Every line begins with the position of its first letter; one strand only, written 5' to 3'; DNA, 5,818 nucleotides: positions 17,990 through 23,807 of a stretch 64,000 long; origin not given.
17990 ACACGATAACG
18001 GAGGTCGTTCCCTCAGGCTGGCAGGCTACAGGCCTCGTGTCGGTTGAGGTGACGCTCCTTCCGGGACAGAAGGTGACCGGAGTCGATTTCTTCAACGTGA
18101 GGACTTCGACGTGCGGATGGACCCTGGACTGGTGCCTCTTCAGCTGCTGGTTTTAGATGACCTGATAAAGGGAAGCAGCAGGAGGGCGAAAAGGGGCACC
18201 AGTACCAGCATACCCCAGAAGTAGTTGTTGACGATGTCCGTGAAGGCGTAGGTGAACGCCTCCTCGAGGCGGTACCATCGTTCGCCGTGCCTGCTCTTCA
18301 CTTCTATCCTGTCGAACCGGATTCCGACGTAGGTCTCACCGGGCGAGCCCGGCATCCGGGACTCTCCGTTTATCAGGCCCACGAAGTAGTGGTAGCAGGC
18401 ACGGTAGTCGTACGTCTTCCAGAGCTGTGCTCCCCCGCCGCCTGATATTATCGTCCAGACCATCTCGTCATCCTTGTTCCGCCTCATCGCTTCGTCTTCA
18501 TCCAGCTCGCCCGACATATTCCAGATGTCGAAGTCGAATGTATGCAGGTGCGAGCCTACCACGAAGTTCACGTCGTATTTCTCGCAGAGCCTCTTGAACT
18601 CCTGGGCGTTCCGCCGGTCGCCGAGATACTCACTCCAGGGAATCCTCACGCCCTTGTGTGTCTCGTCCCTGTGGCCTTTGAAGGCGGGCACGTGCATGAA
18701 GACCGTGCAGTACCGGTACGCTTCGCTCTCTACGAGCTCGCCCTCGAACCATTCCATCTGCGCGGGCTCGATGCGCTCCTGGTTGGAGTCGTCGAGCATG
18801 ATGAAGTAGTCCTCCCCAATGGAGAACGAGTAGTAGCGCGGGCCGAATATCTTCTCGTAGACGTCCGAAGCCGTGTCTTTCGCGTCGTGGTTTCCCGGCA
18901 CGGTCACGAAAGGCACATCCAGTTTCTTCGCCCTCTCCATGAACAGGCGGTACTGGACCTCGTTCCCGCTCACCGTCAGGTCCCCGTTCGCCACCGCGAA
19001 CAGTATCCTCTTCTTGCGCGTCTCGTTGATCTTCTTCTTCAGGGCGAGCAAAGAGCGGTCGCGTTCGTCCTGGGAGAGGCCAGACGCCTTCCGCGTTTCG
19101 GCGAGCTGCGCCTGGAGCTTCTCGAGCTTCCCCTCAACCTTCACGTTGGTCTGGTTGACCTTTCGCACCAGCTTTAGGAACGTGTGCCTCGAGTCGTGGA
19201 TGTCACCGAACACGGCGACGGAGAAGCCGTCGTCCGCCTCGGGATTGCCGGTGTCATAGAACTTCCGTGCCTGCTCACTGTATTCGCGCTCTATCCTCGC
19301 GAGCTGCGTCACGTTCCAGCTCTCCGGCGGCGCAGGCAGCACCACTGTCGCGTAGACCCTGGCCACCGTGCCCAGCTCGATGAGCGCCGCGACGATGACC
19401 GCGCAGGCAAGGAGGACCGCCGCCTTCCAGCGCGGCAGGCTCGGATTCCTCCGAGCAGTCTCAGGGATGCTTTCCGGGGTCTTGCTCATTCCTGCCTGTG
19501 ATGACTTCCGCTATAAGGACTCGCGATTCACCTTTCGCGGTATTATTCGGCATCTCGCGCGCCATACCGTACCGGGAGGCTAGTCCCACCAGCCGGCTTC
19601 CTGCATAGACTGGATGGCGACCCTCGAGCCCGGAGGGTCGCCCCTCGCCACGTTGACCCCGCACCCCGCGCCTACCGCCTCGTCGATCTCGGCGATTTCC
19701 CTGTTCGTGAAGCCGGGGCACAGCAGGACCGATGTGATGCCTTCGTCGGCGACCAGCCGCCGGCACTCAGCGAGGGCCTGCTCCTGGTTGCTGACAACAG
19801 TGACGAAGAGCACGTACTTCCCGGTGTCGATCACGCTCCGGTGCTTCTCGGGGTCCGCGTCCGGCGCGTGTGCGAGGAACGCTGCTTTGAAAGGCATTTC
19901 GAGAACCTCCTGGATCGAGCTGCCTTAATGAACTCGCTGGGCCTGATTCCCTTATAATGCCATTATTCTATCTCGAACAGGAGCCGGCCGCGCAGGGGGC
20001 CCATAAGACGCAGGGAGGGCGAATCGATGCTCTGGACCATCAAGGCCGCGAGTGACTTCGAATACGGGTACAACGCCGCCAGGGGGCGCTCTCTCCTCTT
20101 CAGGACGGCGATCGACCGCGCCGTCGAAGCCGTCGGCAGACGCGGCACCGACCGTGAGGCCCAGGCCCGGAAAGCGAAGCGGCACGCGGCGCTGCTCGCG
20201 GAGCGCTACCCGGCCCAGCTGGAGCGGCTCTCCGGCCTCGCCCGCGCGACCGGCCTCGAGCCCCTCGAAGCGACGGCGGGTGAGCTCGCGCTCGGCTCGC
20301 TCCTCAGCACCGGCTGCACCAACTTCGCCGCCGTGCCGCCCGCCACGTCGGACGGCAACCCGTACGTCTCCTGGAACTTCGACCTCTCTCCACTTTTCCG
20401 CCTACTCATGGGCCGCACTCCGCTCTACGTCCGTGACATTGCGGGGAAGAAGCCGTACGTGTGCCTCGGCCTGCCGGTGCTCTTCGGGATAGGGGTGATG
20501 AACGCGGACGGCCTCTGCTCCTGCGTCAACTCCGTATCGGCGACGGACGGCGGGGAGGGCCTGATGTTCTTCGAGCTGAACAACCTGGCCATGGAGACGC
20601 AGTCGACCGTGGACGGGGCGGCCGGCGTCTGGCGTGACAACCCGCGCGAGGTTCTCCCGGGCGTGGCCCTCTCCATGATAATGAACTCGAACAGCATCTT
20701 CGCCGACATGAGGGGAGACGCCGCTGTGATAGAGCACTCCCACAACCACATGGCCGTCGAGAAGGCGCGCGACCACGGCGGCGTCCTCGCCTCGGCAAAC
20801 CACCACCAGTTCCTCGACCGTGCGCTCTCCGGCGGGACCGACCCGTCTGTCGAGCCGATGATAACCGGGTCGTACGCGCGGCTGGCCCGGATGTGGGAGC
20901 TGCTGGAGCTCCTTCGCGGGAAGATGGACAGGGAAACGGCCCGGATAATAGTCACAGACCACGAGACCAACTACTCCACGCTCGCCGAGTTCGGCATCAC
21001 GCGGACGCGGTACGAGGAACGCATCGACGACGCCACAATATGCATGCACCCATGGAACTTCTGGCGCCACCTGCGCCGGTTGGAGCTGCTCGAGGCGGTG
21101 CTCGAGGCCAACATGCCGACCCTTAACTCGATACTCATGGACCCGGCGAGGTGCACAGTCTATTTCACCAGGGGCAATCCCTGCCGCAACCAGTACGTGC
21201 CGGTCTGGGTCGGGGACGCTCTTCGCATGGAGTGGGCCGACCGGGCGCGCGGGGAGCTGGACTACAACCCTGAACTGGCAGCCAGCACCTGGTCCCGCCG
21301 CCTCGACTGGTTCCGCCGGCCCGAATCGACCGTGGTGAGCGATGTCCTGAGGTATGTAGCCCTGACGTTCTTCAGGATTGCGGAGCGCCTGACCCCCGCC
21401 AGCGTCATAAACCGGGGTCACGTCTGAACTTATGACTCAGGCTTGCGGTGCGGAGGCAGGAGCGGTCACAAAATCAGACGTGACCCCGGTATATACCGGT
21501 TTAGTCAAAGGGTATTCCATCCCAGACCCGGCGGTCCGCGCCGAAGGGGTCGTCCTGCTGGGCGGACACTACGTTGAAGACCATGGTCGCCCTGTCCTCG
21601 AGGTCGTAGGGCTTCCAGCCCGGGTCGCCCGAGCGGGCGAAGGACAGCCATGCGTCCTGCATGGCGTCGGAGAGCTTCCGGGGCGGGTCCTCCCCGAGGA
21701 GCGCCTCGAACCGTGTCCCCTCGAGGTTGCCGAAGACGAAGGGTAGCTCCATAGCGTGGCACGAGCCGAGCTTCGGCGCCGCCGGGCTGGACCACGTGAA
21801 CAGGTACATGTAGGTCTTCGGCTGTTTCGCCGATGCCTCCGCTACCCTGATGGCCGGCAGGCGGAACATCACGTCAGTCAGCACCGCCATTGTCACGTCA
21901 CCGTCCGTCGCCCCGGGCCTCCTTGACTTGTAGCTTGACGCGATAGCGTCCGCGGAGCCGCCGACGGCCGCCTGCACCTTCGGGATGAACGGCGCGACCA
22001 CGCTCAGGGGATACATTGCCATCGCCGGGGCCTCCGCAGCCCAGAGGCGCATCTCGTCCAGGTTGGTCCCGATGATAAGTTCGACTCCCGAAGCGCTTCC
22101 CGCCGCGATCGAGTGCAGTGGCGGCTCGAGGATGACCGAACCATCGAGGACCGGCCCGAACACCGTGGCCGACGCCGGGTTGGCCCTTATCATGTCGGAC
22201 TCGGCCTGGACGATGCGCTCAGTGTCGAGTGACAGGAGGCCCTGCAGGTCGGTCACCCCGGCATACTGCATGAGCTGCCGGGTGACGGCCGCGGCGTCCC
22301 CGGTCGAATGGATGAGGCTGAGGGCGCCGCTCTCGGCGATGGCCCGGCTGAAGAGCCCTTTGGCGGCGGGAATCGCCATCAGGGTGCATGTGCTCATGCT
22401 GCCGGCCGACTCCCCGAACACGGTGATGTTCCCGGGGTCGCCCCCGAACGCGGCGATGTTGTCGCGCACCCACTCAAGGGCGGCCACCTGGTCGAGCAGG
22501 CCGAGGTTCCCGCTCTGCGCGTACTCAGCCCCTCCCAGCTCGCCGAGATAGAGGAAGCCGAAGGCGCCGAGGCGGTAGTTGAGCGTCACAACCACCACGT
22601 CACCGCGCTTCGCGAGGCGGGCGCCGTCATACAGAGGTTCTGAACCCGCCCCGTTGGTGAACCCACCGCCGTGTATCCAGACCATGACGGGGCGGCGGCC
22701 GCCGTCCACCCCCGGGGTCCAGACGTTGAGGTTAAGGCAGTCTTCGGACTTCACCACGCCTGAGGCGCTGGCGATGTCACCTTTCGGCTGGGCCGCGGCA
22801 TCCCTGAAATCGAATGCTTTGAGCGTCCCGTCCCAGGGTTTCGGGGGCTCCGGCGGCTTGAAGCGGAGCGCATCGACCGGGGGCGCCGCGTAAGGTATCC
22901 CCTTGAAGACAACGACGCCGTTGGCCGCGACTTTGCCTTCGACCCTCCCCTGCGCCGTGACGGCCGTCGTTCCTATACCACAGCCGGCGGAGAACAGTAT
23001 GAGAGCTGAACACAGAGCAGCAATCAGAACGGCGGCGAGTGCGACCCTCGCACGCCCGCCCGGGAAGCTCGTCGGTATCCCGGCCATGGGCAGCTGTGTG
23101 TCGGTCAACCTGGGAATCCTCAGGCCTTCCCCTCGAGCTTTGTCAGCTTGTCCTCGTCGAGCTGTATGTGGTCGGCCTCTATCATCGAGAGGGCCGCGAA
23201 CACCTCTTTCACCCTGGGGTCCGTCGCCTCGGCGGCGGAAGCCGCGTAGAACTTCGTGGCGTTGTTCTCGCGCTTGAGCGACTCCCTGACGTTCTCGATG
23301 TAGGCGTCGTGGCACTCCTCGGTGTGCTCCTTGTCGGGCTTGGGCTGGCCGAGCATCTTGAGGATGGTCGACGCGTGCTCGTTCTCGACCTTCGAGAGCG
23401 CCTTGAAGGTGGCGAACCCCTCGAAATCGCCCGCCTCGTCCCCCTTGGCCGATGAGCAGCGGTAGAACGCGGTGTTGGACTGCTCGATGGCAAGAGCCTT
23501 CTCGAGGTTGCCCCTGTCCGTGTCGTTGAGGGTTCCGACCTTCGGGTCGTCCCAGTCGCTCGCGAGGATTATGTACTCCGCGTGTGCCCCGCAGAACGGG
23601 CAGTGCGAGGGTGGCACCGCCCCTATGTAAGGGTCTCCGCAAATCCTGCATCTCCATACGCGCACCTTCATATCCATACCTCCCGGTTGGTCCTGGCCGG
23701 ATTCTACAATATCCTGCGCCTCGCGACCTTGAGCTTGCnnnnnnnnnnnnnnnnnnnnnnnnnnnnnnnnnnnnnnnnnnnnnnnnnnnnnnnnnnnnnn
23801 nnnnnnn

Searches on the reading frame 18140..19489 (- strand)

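Call 24: search_protein_families(library=pfam, proteins=[window:18140-19489:-], max_evalue=0.001)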
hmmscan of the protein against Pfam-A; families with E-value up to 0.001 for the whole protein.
window:18140-19489:- (449 aa): 1 family
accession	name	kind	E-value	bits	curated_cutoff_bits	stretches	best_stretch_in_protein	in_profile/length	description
PF00149.33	Metallophos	-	4.3e-13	50.6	21.5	1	90-317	2-190/191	Calcineurin-like phosphoesterase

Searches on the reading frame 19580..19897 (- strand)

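Call 24: search_protein_families(library=pfam, proteins=[window:19580-19897:-], max_evalue=0.001)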
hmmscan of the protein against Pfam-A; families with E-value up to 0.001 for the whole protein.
window:19580-19897:- (105 aa): 1 family
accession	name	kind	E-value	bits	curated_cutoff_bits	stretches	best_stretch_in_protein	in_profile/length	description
PF20116.4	DUF6506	-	1e-21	77.7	27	1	4-88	2-85/96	Family of unknown function (DUF6506)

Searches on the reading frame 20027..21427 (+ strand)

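Call 24: search_protein_families(library=pfam, proteins=[window:20027-21427:+], max_evalue=0.001)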
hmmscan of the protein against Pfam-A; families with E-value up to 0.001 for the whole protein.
window:20027-21427:+ (466 aa): 1 family
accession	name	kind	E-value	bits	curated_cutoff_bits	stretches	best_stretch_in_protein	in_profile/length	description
PF03417.21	AAT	-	7e-05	23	23.2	1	157-299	48-174/225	Acyl-coenzyme A:6-aminopenicillanic acid acyl-transferase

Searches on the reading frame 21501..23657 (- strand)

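Call 24: search_protein_families(library=pfam, proteins=[window:21501-23657:-], max_evalue=0.001)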
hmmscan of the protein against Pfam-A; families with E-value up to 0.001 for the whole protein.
window:21501-23657:- (718 aa): 3 families
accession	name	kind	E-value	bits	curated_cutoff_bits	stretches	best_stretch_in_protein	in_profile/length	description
PF00135.34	COesterase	-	4.4e-109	366.2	27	1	233-680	6-475/515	Carboxylesterase family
PF07859.19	Abhydrolase_3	-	2.8e-09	37.5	25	1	389-421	51-83/210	alpha/beta hydrolase fold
PF20434.5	BD-FAE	-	6.6e-09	36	26.8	1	310-476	1-150/215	BD-FAE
